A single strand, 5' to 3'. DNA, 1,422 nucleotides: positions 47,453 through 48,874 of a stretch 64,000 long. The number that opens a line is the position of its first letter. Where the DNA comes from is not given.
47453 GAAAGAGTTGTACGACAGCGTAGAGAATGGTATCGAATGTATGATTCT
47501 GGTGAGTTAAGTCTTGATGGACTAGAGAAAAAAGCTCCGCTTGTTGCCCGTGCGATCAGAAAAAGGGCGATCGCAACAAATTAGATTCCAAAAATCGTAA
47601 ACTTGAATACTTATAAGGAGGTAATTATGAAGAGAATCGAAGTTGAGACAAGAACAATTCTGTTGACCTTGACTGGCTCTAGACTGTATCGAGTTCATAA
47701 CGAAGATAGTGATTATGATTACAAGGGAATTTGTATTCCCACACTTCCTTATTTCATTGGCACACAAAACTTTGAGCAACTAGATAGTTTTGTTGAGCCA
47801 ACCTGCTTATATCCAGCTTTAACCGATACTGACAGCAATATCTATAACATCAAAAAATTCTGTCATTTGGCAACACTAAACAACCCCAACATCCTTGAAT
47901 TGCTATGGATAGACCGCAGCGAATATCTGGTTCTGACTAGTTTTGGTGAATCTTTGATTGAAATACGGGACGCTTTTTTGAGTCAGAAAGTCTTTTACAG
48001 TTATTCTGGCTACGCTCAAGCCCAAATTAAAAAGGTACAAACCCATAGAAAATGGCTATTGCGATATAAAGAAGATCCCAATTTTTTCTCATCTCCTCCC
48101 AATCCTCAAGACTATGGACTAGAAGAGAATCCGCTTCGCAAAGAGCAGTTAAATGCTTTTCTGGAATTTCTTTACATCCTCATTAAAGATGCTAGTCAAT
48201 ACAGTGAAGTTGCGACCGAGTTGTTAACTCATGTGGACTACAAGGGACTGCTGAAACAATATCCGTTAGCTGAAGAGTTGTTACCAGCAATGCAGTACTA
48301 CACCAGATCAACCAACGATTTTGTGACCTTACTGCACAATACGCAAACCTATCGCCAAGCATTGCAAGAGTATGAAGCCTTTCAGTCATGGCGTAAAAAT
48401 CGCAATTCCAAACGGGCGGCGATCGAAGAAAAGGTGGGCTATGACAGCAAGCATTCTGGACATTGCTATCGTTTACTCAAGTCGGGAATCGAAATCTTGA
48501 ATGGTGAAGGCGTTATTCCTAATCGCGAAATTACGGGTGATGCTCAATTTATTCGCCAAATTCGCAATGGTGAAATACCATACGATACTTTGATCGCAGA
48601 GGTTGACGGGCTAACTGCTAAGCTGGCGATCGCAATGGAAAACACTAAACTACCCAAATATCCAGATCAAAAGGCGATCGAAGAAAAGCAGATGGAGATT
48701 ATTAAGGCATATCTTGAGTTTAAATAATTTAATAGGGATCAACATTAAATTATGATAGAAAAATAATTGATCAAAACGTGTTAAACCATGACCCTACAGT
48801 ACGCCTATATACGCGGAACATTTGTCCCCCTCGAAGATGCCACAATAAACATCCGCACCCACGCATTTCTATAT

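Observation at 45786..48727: Three-gene cassette: PtuA-like ATPase, cysteine-less PtuB-like HNH protein and a Pol-beta nucleotidyltransferase (candidate Septu-like defence variant)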

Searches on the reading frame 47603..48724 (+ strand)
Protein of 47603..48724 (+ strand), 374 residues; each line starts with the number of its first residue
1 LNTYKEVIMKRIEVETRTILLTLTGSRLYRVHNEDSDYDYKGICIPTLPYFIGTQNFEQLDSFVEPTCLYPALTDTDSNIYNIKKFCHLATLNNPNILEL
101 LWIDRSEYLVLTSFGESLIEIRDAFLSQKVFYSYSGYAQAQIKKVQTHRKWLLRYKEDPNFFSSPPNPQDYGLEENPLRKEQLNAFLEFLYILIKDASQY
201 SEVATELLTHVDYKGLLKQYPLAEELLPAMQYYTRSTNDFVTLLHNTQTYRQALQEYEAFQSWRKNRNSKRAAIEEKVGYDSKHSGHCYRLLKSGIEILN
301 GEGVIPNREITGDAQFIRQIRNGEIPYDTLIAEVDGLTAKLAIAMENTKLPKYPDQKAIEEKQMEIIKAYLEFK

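Call 3: search_protein_families(library=pfam, proteins=[window:47603-48724:+], max_evalue=0.1)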
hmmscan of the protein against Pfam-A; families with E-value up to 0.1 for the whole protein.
window:47603-48724:+ (374 aa): 1 family
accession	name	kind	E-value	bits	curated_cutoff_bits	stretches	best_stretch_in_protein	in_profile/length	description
PF10127.15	RlaP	-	8.8e-18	65.3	23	1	9-147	9-142/249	RNA repair pathway DNA polymerase beta family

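Call 4: search_protein_families(library=padloc, proteins=[window:47603-48724:+], max_evalue=0.1)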
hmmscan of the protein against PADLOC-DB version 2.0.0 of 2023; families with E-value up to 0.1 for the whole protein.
window:47603-48724:+ (374 aa): 0 families

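Call 5: search_protein_families(library=ncbifam, proteins=[window:47603-48724:+], max_evalue=0.1)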
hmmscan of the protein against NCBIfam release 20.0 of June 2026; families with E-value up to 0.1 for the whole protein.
window:47603-48724:+ (374 aa): 0 families

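Call 11: find_homologous_proteins(query=window:47627-48724:+, max_evalue=0.001)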
Query window:47627-48724:+ (366 aa): 507 proteins with E <= 0.001 among 2781 candidates; the best 120 are listed.
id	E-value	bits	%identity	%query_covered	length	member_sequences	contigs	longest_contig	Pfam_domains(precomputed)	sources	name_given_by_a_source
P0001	1.4e-232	789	95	100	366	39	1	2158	PF10127.16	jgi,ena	jgi:predicted nucleotidyltransferase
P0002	2.0e-223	759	91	100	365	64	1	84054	PF10127.16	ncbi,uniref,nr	ncbi:hypothetical protein B9G53_05500 [Pseudanabaena sp. SR411]|uniref:nucleotidyltransferase domain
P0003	3.4e-207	706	84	100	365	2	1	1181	PF10127.16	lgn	-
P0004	2.1e-164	565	66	100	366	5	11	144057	PF10127.16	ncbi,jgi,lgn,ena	jgi:predicted nucleotidyltransferase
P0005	2.0e-161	555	66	99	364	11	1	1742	PF10127.16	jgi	jgi:hypothetical protein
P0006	3.0e-157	541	67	99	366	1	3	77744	PF10127.16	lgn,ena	-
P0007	5.6e-157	540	65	99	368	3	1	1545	PF10127.16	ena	-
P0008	2.0e-154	532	64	99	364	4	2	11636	PF10127.16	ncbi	-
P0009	6.3e-154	530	64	99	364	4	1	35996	PF10127.16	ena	-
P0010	1.6e-153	529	63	99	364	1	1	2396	PF10127.16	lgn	-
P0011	4.3e-153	528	63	99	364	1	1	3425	PF10127.16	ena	-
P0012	1.6e-152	526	63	99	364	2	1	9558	PF10127.16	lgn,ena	-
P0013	4.0e-152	524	65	99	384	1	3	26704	PF10127.16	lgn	-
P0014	1.0e-151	523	63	99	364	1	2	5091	PF10127.16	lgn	-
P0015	7.9e-150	517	62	99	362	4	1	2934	PF10127.16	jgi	-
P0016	4.8e-149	514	63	99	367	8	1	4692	PF10127.16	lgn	-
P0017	1.0e-147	510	63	99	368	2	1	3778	PF10127.16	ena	-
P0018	8.9e-145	500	62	99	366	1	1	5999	PF10127.16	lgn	-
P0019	1.1e-135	470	66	84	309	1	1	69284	PF10127.16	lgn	-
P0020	6.3e-120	419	52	99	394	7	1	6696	PF10127.16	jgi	jgi:predicted nucleotidyltransferase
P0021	2.4e-117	410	64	76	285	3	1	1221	PF10127.16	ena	-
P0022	2.7e-114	400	53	98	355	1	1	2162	PF10127.16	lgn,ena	-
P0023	2.1e-100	354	50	96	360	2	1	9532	PF10127.16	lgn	-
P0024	2.9e-98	347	47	99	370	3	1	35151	PF10127.16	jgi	jgi:predicted nucleotidyltransferase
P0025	3.3e-95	337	48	98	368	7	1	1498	PF10127.16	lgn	-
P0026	2.2e-94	335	48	98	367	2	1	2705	PF10127.16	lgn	-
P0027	9.0e-94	333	47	98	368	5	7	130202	PF10127.16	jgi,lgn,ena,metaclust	metaclust:\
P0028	1.1e-93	332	48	98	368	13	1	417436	PF10127.16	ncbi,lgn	ncbi:DNA polymerase beta superfamily protein [Phormidium nigroviride]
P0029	1.5e-93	332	47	98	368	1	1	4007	PF10127.16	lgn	-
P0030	1.7e-92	328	46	98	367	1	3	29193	PF10127.16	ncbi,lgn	-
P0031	4.0e-92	327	46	98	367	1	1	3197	PF10127.16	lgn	-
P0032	8.4e-92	326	47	98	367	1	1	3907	PF10127.16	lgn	-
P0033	8.9e-91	323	46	98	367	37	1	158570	PF10127.16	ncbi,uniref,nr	ncbi:DNA polymerase beta superfamily protein [Okeania sp. KiyG1]|uniref:nucleotidyltransferase domai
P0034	1.0e-90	322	46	98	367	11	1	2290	PF10127.16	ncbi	ncbi:MAG TPA: nucleotidyltransferase domain-containing protein [Candidatus Sericytochromatia bacteri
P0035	2.1e-90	321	46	98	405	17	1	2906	PF10127.16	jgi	jgi:hypothetical protein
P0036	2.2e-90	321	67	58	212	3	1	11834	PF10127.16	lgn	-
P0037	9.3e-90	319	46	98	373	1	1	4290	PF10127.16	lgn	-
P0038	2.2e-89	318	46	98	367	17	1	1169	PF10127.16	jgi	jgi:hypothetical protein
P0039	2.3e-89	318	45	98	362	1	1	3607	PF10127.16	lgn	-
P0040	3.3e-89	318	46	98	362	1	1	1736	PF10127.16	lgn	-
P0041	3.9e-89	317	46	98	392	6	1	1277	PF10127.16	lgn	-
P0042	5.2e-89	317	46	98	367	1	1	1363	PF10127.16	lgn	-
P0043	9.2e-89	316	46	98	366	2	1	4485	PF10127.16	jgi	jgi:uncharacterized protein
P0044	1.9e-88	315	46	98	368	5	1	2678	PF10127.16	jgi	-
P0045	3.2e-88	314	46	98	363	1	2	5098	PF10127.16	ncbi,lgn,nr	ncbi:MAG: nucleotidyltransferase domain-containing protein [Scytonema sp. PMC 1069.18]|nr:nucleotidy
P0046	3.4e-88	314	46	98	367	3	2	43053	PF10127.16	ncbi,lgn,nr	ncbi:MAG: nucleotidyltransferase domain-containing protein [Oscillatoria sp. PMC 1051.18]|nr:nucleot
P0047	4.6e-88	314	45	98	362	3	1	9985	PF10127.16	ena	-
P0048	4.8e-88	314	44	99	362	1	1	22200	PF10127.16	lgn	-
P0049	4.8e-88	314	45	98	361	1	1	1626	PF10127.16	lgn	-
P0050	7.4e-88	313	45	98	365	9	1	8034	PF10127.16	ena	-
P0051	1.1e-87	313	48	90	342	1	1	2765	PF10127.16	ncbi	-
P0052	1.5e-87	312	45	98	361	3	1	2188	PF10127.16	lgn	-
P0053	1.5e-87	312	44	98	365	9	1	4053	PF10127.16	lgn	-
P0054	1.9e-87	312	44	98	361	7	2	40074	PF10127.16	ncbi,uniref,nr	ncbi:nucleotidyltransferase domain-containing protein [Nostoc sp. FACHB-152]|uniref:nucleotidyltrans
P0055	2.1e-87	312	46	98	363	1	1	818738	PF10127.16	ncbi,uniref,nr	ncbi:nucleotidyltransferase domain-containing protein [Anabaena sphaerica FACHB-251]|uniref:Nucleoti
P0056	3.0e-87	311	45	98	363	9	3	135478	PF10127.16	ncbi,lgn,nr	ncbi:MAG: DNA polymerase beta superfamily protein [Aulosira sp. ZfuVER01]|nr:nucleotidyltransferase 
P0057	3.8e-87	311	44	99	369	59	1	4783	PF10127.16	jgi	jgi:uncharacterized protein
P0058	4.8e-87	310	46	98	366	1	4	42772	PF10127.16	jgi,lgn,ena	jgi:hypothetical protein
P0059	6.0e-87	310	45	98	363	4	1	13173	PF10127.16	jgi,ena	jgi:predicted nucleotidyltransferase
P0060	6.3e-87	310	44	98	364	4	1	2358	PF10127.16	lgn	-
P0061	8.5e-87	310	45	98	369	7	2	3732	PF10127.16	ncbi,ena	-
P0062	8.9e-87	310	44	98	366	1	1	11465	PF10127.16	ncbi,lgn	-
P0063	9.9e-87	309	45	98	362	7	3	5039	PF10127.16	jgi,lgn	-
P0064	1.1e-86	309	46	98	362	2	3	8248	PF10127.16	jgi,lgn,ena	jgi:hypothetical protein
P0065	1.6e-86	309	45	98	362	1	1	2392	PF10127.16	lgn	-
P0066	1.6e-86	309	44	98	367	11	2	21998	PF10127.16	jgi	jgi:uncharacterized protein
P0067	1.6e-86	309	45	98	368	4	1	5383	PF10127.16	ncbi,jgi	jgi:predicted nucleotidyltransferase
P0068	1.9e-86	308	46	98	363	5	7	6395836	PF10127.16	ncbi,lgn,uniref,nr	ncbi:nucleotidyltransferase domain-containing protein [Anabaena cylindrica FACHB-243]|uniref:Nucleot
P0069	2.1e-86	308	45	98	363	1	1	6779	PF10127.16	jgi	jgi:uncharacterized protein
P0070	2.3e-86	308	44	98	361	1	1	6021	PF10127.16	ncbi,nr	ncbi:MAG TPA: nucleotidyltransferase [Cyanobacteria bacterium UBA11049]|nr:nucleotidyltransferase [C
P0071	2.3e-86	308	44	98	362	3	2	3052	PF10127.16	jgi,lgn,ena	-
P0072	2.6e-86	308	44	98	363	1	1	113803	PF10127.16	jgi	jgi:predicted nucleotidyltransferase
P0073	2.7e-86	308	44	98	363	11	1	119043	PF10127.16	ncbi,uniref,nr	ncbi:nucleotidyltransferase domain-containing protein [Plectonema cf. radiosum LEGE 06105]|uniref:Nu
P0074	2.8e-86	308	45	98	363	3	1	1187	PF10127.16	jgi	jgi:predicted nucleotidyltransferase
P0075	3.1e-86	308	44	98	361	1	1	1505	PF10127.16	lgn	-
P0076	3.2e-86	308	45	98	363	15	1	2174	PF10127.16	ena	-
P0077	3.7e-86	308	45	98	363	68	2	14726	PF10127.16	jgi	jgi:predicted nucleotidyltransferase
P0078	3.7e-86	308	44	98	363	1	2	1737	PF10127.16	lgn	-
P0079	3.9e-86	307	45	98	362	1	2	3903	PF10127.16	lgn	-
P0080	4.9e-86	307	45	98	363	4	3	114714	PF10127.16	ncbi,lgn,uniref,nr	ncbi:DNA polymerase beta superfamily protein [Rivularia sp. UHCC 0363]|uniref:nucleotidyltransferase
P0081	6.1e-86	307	45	98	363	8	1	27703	PF10127.16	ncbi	-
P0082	6.4e-86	307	46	98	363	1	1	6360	PF10127.16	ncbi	-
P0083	9.3e-86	306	44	98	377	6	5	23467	PF10127.16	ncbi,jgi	jgi:hypothetical protein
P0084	9.8e-86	306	45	98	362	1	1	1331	PF10127.16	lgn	-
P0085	1.2e-85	306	45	98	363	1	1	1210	PF10127.16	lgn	-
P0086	1.3e-85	306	43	98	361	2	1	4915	PF10127.16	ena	-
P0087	1.3e-85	306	45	98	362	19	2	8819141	PF10127.16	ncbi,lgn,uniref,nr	ncbi:hypothetical protein SAMD00079811_53470 [Scytonema sp. HK-05]|uniref:nucleotidyltransferase dom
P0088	1.4e-85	306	45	98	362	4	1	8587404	PF10127.16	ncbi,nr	ncbi:nucleotidyltransferase domain-containing protein [Nostoc sp. UHCC 0702]|nr:nucleotidyltransfera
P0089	1.4e-85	306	44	98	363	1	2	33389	PF10127.16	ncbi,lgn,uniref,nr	ncbi:nucleotidyltransferase domain-containing protein [Nostoc sp. 106C]|uniref:nucleotidyltransferas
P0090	1.7e-85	305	44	98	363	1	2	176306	PF10127.16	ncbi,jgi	ncbi:MAG: hypothetical protein RLZZ507_1179 [Cyanobacteriota bacterium]|jgi:predicted nucleotidyltra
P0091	2.1e-85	305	44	98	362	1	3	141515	PF10127.16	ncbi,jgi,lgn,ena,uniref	ncbi:DNA polymerase beta superfamily protein [Scytonema sp. PCC 10023]|uniref:nucleotidyltransferase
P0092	2.3e-85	305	44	98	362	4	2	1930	PF10127.16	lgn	-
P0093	2.7e-85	305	45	98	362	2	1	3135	PF10127.16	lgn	-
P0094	2.8e-85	305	44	98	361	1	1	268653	PF10127.16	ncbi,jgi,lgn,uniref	ncbi:nucleotidyltransferase domain-containing protein [Scytonema sp. PRP1]|jgi:predicted nucleotidyl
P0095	3.4e-85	304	44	98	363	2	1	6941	PF10127.16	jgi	jgi:predicted nucleotidyltransferase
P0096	3.7e-85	304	45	98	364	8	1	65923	PF10127.16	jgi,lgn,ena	jgi:predicted nucleotidyltransferase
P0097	3.9e-85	304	44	98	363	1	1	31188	PF10127.16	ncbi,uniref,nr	ncbi:nucleotidyltransferase domain-containing protein [Sphaerospermopsis aphanizomenoides BCCUSP55]|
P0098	4.4e-85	304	44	98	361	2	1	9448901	PF10127.16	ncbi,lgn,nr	ncbi:hypothetical protein NIES4073_20250 [Kalymmatonema gypsitolerans NIES-4073]|nr:hypothetical pro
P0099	5.2e-85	304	43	98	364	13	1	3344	PF10127.16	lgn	-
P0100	5.3e-85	304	43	99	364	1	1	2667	PF10127.16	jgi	jgi:uncharacterized protein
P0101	5.7e-85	304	45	98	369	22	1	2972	PF10127.16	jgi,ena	jgi:hypothetical protein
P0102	6.7e-85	303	44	98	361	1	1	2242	PF10127.16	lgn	-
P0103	7.7e-85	303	44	98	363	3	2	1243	PF10127.16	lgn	-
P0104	1.0e-84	303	44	98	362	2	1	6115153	PF10127.16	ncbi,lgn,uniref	ncbi:DNA polymerase beta superfamily protein [Anabaena azotica]|uniref:nucleotidyltransferase domain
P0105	1.2e-84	303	43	98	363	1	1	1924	PF10127.16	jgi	jgi:uncharacterized protein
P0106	1.2e-84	303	44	98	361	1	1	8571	PF10127.16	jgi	-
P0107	1.5e-84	302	44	98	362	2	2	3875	PF10127.16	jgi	jgi:predicted nucleotidyltransferase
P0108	1.6e-84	302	42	98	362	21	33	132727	PF10127.16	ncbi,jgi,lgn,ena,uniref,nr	ncbi:MAG: nucleotidyltransferase [Anabaena sp. MDT14b]|jgi:predicted nucleotidyltransferase|uniref:N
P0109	1.6e-84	302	44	98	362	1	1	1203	PF10127.16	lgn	-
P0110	1.6e-84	302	46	99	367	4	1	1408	PF10127.16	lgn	-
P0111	1.7e-84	302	43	98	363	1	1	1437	PF10127.16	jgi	jgi:uncharacterized protein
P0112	1.7e-84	302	44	98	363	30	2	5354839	PF10127.16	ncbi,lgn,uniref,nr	ncbi:nucleotidyltransferase domain-containing protein [Sphaerospermopsis kisseleviana CS-549]|uniref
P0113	1.9e-84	302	45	98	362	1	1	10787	PF10127.16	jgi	jgi:predicted nucleotidyltransferase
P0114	1.9e-84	302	45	98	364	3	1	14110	PF10127.16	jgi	jgi:hypothetical protein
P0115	1.9e-84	302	44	98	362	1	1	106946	PF10127.16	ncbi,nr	ncbi:MAG: nucleotidyltransferase domain-containing protein [Stigonema ocellatum SAG 48.90 = DSM 1069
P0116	2.0e-84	302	43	98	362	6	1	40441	PF10127.16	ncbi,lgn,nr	ncbi:nucleotidyltransferase domain-containing protein [Geitlerinema splendidum]|nr:nucleotidyltransf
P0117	2.1e-84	302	46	98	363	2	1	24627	PF10127.16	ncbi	-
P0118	2.3e-84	302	44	98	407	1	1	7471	PF10127.16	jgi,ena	-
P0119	2.6e-84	301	44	98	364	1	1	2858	PF10127.16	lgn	-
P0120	2.7e-84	301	45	98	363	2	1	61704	PF10127.16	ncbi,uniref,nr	ncbi:DNA polymerase beta superfamily protein [Anabaena sp. UHCC 0451]|uniref:nucleotidyltransferase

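Call 14: find_related_loci(query=A1, collection=genome_contigs, flank=7000)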
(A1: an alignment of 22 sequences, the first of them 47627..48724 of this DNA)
Query A1 (366 aa) in genome_contigs; peptide patterns used: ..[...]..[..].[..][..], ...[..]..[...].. (x = any residue, [..] = any of these).
548 stretches matched a pattern; 517 encode a relative of the query (tblastn E <= 1e-3); the best 80 are kept; 80 distinct loci.
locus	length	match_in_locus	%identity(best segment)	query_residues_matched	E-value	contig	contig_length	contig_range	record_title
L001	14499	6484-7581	98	1-366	0e+0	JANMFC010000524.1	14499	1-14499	MAG: Pseudanabaena sp. OTE_70b_metabat_355 OTE_70b_k141_1876869, whole genome shotgun sequence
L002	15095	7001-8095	96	1-365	0e+0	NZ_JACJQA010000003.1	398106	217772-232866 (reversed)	Pseudanabaena sp. FACHB-1998 contig3, whole genome shotgun sequence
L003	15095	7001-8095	92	1-365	0e+0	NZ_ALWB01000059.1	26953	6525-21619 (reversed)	Pseudanabaena biceps PCC 7429 scaffold_00059, whole genome shotgun sequence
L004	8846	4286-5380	91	1-365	0e+0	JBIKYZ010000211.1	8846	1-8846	MAG: Pseudanabaena sp. isolate ME2015-10-22_3300042382_group6_bin51 Rohwer_bin1386_scaffold_2716_c1, whole genome shotgu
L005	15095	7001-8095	91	1-365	0e+0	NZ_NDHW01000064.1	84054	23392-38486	Pseudanabaena sp. SR411 Contig_67, whole genome shotgun sequence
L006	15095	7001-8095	91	1-365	0e+0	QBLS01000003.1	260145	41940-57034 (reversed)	MAG: Pseudanabaena sp. isolate ULC187bin1 scaffold3_size260145, whole genome shotgun sequence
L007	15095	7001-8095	91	1-365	0e+0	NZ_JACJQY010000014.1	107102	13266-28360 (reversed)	Phormidium tenue FACHB-1050 contig14, whole genome shotgun sequence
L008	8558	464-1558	91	1-365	0e+0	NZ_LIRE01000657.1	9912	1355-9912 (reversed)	Pseudanabaena sp. 'Roaring Creek' contig-36, whole genome shotgun sequence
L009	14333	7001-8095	91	1-365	0e+0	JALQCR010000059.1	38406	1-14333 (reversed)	MAG: Pseudanabaena sp. Salubria-1 77, whole genome shotgun sequence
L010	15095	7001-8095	90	1-365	0e+0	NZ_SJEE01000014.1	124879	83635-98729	Pseudanabaena sp. UWO311 PseudUWO311_14, whole genome shotgun sequence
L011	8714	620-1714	90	1-365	0e+0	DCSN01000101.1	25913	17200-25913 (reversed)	MAG TPA_asm: Pseudanabaena sp. UBA1465 UBA1465_contig_323, whole genome shotgun sequence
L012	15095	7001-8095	90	1-365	0e+0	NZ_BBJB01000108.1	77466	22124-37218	Pseudanabaena sp. lw0831, whole genome shotgun sequence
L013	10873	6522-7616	89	1-365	0e+0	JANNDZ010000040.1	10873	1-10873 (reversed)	MAG: Pseudanabaena sp. OTE_75_metabat_487_sub OTE_75_k141_503234, whole genome shotgun sequence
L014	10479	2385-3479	89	1-365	0e+0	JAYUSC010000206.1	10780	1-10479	MAG: Pseudanabaena sp. isolate GL117_DN_concoct_61 GL117_DN_concoct_61_205, whole genome shotgun sequence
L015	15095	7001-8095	88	1-365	0e+0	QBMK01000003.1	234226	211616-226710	MAG: Pseudanabaena sp. isolate ULC068bin1 scaffold3_size234226, whole genome shotgun sequence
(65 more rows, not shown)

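Call 33: search_protein_families(library=padloc, proteins=[L001:4563-5987:+, L001:5987-6478:+, L001:3175-4536:+], max_evalue=0.01)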
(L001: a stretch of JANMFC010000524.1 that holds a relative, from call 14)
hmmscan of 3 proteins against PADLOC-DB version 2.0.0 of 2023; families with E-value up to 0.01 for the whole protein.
L001:4563-5987:+ (475 aa): 97 families (the best 25 are shown)
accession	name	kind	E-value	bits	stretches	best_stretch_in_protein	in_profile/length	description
PDLC04148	HEC-03B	-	2.3e-121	404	1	1-472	1-454/458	-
PDLC03878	NsnB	-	2.7e-58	196.4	1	1-459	1-339/345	-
PDLC04707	PDC-M55A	-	1.5e-49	167.1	2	226-471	172-418/421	-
PDLC02979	AriA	-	3.7e-24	84.2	2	317-398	290-372/373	-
PDLC02980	AriA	-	3.5e-21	74.5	1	24-399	1-303/304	-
PDLC04391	PDC-M07A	-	5.7e-16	56.5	2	1-59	1-58/412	-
PDLC02335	AbiLi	-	1.4e-15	55.2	1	1-436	49-262/326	AbiLi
PDLC04392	PDC-M07A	-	2.9e-14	51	2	1-59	1-58/432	-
PDLC04176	HEC-01A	-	1.9e-12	45.2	2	3-64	4-65/371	-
PDLC04393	PDC-M07A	-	2.1e-12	44.8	2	1-81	1-79/435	-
PDLC04178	HEC-01A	-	4.2e-12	43.8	2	3-62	10-68/399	-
PDLC04179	HEC-01A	-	7.6e-12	43.1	1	337-403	343-409/459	-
PDLC04177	HEC-01A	-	9e-12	42.7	2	338-404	281-345/393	-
PDLC04175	HEC-01A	-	3.3e-11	40.8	2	3-91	7-94/363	-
PDLC00090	GajA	-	5.1e-11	40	2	3-45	4-47/659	AAA ATPase domain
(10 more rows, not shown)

L001:5987-6478:+ (164 aa): 1 family
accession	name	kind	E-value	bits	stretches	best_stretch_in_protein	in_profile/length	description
PDLC04147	HEC-03A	-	7e-35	118.5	1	3-158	1-153/159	-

L001:3175-4536:+ (454 aa): 1 family
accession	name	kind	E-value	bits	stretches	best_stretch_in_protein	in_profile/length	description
PDLC04134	mad2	-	7.3e-20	69.2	1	271-453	258-445/492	mads_2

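Call 34: search_protein_families(library=pfam, proteins=[L001:4563-5987:+, L001:5987-6478:+, L001:3175-4536:+], max_evalue=0.01)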
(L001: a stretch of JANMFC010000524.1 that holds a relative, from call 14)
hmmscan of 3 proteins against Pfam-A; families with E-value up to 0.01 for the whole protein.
L001:4563-5987:+ (475 aa): 5 families
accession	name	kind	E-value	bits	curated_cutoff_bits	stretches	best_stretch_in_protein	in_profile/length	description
PF13175.12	AAA_15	-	3.5e-24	86.6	32.1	2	319-398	291-373/374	AAA ATPase domain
PF13304.12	AAA_21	-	7.2e-21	76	27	2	201-399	127-303/304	AAA domain, putative AbiEii toxin, Type IV TA system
PF12476.13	DUF3696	-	1.2e-10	41.9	22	1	415-460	3-50/52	Protein of unknown function (DUF3696)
PF13476.12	AAA_23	-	1.7e-05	26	27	1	4-48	1-45/201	AAA domain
PF02463.25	SMC_N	-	0.00087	19.2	40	1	3-59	3-66/220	RecF/RecN/SMC N terminal domain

L001:5987-6478:+ (164 aa): 0 families

L001:3175-4536:+ (454 aa): 9 families
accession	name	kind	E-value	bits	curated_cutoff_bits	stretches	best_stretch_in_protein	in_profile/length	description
PF05958.17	tRNA_U5-meth_tr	-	3.2e-22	79.5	23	1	277-453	170-356/357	tRNA (Uracil-5-)-methyltransferase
PF01938.26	TRAM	-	2e-09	37.6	21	1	4-56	4-59/61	TRAM domain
PF02475.24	TRM5-TYW2_MTfase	-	7.5e-08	32.9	28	1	308-390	35-118/164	TRM5/TYW2 methyltransferase domain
PF13847.12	Methyltransf_31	-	3e-06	27.4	27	1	310-383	4-81/145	Methyltransferase domain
PF09445.16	Methyltransf_15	-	1.1e-05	25.5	22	1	311-389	2-84/165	RNA cap guanine-N2 methyltransferase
PF03602.21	Cons_hypoth95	-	3e-05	24.2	24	1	300-407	35-149/182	Conserved hypothetical protein 95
PF13649.12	Methyltransf_25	-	0.00079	20.5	27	1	314-381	2-69/97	Methyltransferase domain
PF05175.20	MTS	-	0.0013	18.9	23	1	309-403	31-128/170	Methyltransferase small domain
PF00398.26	RrnaAD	-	0.0055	16.3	24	1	296-342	17-63/263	Ribosomal RNA adenine dimethylase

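Call 35: search_solved_structures(query=A1, max_evalue=1)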
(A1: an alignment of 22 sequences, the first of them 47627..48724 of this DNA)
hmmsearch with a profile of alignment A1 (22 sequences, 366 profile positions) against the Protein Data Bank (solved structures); distinct sequences matched with E-value up to 1: 0.

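Call 56: predict_structure(alignment_id=A1)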
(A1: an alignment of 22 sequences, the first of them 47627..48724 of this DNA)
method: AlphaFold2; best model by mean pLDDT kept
length: 366 residues; sequences in the alignment: 22
mean_pLDDT: 85.8   pTM: 0.78
mean pLDDT of the five models: 85.8, 85.1, 85.1, 83.1, 82.4
residues with pLDDT >= 90: 199; 70-90: 107; 50-70: 54; < 50: 6
segments of 3 or more residues with pLDDT < 50: 205-210
pLDDT, mean of each block of 10 residues (from residue 1): 89 94 88 92 79 70 86 93 93 94 97 97 96 93 91 88 77 68 69 58 49 66 66 78 87 87 88 94 97 95 95 94 97 98 97 95 79
secondary structure, 60 per line:
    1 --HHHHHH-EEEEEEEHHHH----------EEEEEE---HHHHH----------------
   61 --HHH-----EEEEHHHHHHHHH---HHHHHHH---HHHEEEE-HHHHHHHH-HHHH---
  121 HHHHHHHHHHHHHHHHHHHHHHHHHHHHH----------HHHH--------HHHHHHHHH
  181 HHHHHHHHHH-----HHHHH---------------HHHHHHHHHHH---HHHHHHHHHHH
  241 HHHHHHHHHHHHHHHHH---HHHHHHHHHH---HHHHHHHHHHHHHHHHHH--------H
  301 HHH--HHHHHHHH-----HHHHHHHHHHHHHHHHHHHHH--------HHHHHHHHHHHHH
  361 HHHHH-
elements in order: H3-8 E10-16 H17-20 E31-36 H40-44 E71-74 H75-83 H87-93 E100-103 H105-112 H114-117 H121-149 H160-163 H172-190 H196-200 H216-226 H230-257 H261-270 H274-291 H300-303 H306-313 H319-339 H348-365
